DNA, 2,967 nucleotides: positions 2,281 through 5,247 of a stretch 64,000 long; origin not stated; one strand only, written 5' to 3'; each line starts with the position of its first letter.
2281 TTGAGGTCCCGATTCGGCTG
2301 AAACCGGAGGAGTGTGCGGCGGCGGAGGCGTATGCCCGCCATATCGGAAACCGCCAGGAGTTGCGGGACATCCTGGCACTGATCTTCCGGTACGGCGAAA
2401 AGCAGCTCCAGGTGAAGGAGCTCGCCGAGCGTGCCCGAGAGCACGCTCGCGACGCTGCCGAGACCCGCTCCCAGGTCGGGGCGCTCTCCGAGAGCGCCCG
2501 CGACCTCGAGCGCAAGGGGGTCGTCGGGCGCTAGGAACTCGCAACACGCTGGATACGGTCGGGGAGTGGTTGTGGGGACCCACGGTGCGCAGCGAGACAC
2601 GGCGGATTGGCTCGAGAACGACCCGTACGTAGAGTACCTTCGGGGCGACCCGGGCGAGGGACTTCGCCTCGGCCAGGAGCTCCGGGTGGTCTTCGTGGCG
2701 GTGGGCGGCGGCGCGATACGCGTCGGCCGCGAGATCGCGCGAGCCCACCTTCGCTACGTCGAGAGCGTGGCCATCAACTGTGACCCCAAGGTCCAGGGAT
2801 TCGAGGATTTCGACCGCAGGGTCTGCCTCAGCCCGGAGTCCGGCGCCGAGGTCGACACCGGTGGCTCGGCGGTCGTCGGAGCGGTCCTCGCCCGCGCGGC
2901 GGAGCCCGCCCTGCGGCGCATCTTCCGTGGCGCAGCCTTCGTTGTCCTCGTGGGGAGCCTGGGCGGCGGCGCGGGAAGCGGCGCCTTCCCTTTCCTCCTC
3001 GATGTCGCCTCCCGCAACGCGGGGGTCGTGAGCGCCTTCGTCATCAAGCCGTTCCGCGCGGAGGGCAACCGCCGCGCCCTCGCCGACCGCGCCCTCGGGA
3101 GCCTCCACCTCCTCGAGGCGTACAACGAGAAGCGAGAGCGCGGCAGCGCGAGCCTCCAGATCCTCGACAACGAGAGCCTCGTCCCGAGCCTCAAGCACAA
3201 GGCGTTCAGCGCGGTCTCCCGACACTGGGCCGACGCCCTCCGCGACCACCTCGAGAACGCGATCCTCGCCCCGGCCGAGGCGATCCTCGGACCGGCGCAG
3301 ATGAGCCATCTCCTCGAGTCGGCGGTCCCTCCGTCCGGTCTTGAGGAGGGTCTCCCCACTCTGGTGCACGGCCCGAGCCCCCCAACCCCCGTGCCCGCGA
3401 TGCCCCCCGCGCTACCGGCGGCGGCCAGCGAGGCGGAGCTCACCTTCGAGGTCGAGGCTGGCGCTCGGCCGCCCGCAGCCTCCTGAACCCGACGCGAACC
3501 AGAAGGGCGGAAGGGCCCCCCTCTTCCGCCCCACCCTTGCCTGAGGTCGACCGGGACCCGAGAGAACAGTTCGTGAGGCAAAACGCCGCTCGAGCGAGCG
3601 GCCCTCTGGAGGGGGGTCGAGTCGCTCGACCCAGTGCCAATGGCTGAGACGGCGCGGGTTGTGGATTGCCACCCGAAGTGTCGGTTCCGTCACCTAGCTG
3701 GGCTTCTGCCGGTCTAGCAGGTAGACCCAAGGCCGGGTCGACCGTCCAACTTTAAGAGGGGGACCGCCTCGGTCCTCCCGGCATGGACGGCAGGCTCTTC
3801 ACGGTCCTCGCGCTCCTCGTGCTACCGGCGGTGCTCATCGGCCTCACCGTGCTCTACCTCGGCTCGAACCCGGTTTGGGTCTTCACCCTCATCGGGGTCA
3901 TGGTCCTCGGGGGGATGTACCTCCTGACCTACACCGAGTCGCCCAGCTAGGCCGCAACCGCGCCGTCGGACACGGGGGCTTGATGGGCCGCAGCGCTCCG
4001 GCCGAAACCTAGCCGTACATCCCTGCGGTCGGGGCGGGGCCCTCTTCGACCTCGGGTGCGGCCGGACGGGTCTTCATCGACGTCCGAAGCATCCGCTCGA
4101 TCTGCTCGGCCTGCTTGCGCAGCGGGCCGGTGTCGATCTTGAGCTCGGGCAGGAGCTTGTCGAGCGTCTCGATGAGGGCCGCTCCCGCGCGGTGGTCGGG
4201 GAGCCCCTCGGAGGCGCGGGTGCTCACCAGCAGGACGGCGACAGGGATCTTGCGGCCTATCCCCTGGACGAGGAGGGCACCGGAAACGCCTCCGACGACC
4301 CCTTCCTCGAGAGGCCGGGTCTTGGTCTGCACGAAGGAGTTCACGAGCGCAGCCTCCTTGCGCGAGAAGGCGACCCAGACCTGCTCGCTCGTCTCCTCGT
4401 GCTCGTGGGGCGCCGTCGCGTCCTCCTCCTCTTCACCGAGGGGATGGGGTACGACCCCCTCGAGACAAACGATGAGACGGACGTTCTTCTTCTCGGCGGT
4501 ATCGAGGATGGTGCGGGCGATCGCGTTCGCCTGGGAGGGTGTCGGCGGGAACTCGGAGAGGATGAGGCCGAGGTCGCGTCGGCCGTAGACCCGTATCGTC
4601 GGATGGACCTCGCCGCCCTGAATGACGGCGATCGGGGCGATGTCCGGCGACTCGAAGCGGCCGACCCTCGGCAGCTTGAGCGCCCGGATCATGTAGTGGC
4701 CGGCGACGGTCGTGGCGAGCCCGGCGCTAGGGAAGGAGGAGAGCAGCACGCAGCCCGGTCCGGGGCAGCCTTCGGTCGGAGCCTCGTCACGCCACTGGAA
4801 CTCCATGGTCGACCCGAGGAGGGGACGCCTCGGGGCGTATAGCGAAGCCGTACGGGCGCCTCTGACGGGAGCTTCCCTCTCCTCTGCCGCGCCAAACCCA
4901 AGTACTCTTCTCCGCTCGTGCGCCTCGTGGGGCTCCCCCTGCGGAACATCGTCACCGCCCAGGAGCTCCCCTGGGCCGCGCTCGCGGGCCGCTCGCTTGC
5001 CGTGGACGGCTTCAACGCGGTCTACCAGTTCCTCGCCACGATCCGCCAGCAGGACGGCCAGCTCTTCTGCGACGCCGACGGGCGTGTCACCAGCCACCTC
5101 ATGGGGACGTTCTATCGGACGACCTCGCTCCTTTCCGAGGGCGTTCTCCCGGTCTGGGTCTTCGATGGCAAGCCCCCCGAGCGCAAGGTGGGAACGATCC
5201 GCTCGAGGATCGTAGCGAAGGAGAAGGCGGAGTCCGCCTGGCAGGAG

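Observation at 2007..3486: RHH DNA-binding protein + divergent, C-terminally truncated FtsZ/tubulin-superfamily GTPase as a two-gene cassette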

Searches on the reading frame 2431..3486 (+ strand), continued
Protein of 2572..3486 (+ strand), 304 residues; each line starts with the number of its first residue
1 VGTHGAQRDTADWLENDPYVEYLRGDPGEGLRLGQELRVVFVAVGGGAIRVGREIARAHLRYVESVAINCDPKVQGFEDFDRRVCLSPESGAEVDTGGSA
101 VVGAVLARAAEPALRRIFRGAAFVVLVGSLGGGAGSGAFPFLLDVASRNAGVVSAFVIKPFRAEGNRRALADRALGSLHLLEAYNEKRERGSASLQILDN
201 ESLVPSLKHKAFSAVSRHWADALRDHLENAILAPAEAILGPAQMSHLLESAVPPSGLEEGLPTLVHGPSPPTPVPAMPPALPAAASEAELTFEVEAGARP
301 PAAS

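Call 67: find_encoding_contigs(protein=P0397, flank=6000, max_places=2)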
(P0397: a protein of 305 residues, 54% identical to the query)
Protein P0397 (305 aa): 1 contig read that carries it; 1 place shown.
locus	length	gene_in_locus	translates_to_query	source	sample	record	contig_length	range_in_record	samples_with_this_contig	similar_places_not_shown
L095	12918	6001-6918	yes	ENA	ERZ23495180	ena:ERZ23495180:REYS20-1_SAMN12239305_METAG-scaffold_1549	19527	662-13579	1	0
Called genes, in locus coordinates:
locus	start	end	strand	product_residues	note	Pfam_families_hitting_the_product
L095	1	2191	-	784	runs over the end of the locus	PF11369:DUF3160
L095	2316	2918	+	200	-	PF07760:DUF1616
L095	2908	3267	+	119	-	PF01981:PTH2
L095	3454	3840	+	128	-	-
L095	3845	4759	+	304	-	PF03144:GTP_EFTU_D2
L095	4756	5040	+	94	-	-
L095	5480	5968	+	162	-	PF01402:RHH_1 (weak)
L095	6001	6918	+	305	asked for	PF00091:Tubulin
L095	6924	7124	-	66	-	-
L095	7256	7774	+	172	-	PF27746:Small_heat_shock_put, PF00011:HSP20, PF04969:CS (weak), PF17886:ArsA_HSP20 (weak)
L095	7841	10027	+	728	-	PF02359:CDC48_N, PF02933:CDC48_2, PF13191:AAA_16 (weak), PF00004:AAA, PF05496:RuvB_N, PF17862:AAA_lid_3, PF00004:AAA, PF17862:AAA_lid_3, +25 more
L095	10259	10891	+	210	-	PF22175:Ogg-HhH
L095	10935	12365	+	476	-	PF02347:GDC-P, PF00266:Aminotran_5, PF21478:GcvP2_C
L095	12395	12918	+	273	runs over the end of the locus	-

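Call 68: find_encoding_contigs(protein=P0395, flank=6000, max_places=2)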
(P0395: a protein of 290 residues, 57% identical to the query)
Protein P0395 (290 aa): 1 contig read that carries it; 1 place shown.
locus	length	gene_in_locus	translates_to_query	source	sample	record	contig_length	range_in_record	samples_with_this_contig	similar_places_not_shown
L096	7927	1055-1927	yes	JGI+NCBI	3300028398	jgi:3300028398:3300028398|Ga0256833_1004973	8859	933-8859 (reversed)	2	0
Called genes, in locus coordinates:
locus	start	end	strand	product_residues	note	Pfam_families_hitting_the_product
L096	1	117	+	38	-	?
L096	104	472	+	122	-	PF01981:PTH2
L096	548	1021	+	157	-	PF01402:RHH_1 (weak)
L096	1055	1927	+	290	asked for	PF00091:Tubulin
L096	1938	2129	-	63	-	-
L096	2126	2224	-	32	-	-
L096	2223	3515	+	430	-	PF00215:OMPdecase, PF02581:TMP-TENI (weak), PF05690:ThiG (weak), PF00977:His_biosynth (weak), PF03737:RraA-like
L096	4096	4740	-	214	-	PF02568:ThiI, PF06508:QueC (weak)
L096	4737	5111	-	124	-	PF19479:DUF6015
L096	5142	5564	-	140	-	PF03479:PCC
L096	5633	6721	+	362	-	PF04407:DUF531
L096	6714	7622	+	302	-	PF01636:APH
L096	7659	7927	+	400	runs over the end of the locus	?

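Call 70: search_protein_families(library=ncbifam, proteins=[L095:5480-5968:+, L096:548-1021:+, L095:6001-6918:+, L096:1055-1927:+], max_evalue=1)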
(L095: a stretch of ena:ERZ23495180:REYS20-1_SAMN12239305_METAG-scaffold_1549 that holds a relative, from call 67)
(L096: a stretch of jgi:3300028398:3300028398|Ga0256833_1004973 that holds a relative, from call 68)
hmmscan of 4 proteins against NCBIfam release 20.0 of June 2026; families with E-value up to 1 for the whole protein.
L095:5480-5968:+ (162 aa): 10 families
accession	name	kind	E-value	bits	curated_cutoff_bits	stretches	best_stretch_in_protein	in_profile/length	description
NF053762.1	aCcr1_fam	equivalog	2e-06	27.6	60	1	32-68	3-38/38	aCcr1 family cell cycle regulator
NF058555.1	TransRegCdrSHalo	equivalog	4.7e-06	26.5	100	1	30-71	2-43/61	transcriptional regulator CdrS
NF002169.0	PRK01002.1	subfamily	7.6e-06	25.9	111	1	30-72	5-47/141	nickel responsive regulator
NF002815.0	PRK02967.1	equivalog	0.00011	22.2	83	1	30-73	2-45/139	nickel-responsive transcriptional regulator NikR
NF041551.1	YlcI_YnfO_N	subfamily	0.00053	20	30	1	31-71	4-42/42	YlcI/YnfO family protein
TIGR02793.1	nikR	equivalog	0.005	17.1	175.45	1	30-65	1-36/129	nickel-responsive transcriptional regulator NikR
NF003381.0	PRK04460.1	equivalog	0.0052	16.9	105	1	30-73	5-48/139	nickel-responsive transcriptional regulator NikR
NF001884.0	PRK00630.1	subfamily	0.02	15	119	1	31-70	12-51/148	nickel responsive regulator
NF010497.0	PRK13916.1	equivalog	0.026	14.6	140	1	27-95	3-68/109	plasmid segregation protein ParR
NF048017.1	antitoxin_RelB_like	equivalog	0.058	13.6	50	1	35-71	1-36/70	type II toxin-antitoxin system RelB family antitoxin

L096:548-1021:+ (157 aa): 8 families
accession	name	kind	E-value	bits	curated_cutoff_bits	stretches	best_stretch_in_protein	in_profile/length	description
NF002169.0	PRK01002.1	subfamily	9e-06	25.7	111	1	24-65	5-46/141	nickel responsive regulator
NF058555.1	TransRegCdrSHalo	equivalog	4.7e-05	23.3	100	1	24-66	2-44/61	transcriptional regulator CdrS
NF053762.1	aCcr1_fam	equivalog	0.001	18.9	60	1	26-62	3-38/38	aCcr1 family cell cycle regulator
NF002815.0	PRK02967.1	equivalog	0.0016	18.5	83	1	24-67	2-45/139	nickel-responsive transcriptional regulator NikR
NF001884.0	PRK00630.1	subfamily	0.017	15.3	119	1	18-63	6-50/148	nickel responsive regulator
NF041551.1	YlcI_YnfO_N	subfamily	0.031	14.3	30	1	25-65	4-42/42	YlcI/YnfO family protein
TIGR02793.1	nikR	equivalog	0.12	12.6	175.45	1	24-58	1-35/129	nickel-responsive transcriptional regulator NikR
NF003381.0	PRK04460.1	equivalog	0.15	12.1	105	1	24-65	5-46/139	nickel-responsive transcriptional regulator NikR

L095:6001-6918:+ (305 aa): 6 families
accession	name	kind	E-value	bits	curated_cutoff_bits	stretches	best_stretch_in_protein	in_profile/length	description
TIGR00065.1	ftsZ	equivalog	4.9e-27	95.2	295.2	1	33-227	16-204/353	cell division protein FtsZ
NF004685.0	PRK06029.1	subfamily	0.00018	21.7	188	1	39-192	5-149/187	UbiX family flavin prenyltransferase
NF006395.0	PRK08644.1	equivalog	0.0016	18.1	159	1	9-64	6-60/215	sulfur carrier protein ThiS adenylyltransferase ThiF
TIGR02354.1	thiF_fam2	equivalog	0.019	14.9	152.2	0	128-156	24-51/200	thiamine biosynthesis protein ThiF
TIGR03201.1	dearomat_had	equivalog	0.083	11.9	338.65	1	29-87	162-214/349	6-hydroxycyclohex-1-ene-1-carbonyl-CoA dehydrogenase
TIGR03989.1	Rxyl_3153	subfamily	0.11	11.7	440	1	29-72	182-225/370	NDMA-dependent alcohol dehydrogenase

L096:1055-1927:+ (290 aa): 2 families
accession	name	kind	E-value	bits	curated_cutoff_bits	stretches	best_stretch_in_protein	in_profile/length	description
TIGR00065.1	ftsZ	equivalog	1.3e-25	90.4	295.2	1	32-226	16-204/353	cell division protein FtsZ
NF006395.0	PRK08644.1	equivalog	0.00011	21.9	159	1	4-63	2-60/215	sulfur carrier protein ThiS adenylyltransferase ThiF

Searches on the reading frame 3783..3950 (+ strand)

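Call 3: search_protein_families(library=pfam, proteins=[window:3783-3950:+], max_evalue=1)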
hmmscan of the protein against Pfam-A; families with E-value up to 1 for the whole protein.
window:3783-3950:+ (55 aa): 2 families
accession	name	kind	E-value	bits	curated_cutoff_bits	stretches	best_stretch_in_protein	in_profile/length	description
PF13567.11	DUF4131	-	0.073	13.2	31.6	1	9-54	8-53/165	Domain of unknown function (DUF4131)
PF10003.15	DUF2244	-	0.078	13.1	27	1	7-50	14-57/138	Integral membrane protein (DUF2244)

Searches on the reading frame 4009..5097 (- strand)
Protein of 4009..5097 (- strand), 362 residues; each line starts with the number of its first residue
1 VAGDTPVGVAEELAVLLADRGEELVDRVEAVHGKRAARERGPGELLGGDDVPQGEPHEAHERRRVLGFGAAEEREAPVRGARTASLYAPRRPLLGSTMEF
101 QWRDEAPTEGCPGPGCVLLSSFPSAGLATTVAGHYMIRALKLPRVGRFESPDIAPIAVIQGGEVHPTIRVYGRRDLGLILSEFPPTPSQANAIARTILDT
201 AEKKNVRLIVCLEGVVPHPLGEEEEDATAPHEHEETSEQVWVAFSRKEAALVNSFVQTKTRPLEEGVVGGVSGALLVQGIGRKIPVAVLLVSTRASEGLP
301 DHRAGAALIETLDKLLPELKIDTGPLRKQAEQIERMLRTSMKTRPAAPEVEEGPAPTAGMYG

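Call 3: search_protein_families(library=pfam, proteins=[window:4009-5097:-], max_evalue=1)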
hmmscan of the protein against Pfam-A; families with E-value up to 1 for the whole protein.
window:4009-5097:- (362 aa): 1 family
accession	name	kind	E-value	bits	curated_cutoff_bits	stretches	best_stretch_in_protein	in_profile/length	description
PF09754.15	PAC2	-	4.3e-33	115.4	25.8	1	118-337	1-211/215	PAC2 family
